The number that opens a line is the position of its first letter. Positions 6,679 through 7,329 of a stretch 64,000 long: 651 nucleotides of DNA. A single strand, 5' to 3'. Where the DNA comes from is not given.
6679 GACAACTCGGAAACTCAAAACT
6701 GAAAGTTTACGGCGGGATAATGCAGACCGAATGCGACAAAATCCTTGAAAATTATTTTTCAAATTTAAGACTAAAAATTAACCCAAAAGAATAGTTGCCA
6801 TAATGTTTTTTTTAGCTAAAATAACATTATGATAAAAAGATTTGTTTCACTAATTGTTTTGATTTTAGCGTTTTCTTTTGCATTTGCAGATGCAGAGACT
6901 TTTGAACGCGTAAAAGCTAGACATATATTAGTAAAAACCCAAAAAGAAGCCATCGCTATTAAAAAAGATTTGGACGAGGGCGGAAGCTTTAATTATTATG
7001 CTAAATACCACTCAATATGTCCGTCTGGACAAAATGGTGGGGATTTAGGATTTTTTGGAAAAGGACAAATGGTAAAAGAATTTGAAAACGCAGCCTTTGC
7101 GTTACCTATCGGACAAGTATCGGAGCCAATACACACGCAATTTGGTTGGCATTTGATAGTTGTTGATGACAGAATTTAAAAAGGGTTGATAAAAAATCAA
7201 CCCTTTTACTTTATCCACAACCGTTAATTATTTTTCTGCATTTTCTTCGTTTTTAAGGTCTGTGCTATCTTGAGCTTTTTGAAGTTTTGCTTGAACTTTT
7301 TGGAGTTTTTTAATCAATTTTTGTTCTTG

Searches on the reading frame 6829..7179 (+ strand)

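Call 45: search_protein_families(library=pfam, proteins=[window:6829-7179:+], max_evalue=0.001)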
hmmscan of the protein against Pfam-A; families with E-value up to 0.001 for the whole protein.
window:6829-7179:+ (116 aa): 3 families
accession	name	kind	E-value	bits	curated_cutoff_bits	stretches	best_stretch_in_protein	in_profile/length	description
PF00639.27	Rotamase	-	4e-21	76.2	21.7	1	36-114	17-97/97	PPIC-type PPIASE domain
PF13616.12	Rotamase_3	-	4.8e-21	75.9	22.5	1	23-115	11-115/116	PPIC-type PPIASE domain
PF13145.12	Rotamase_2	-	2.2e-10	41.8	27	1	24-115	19-108/121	PPIC-type PPIASE domain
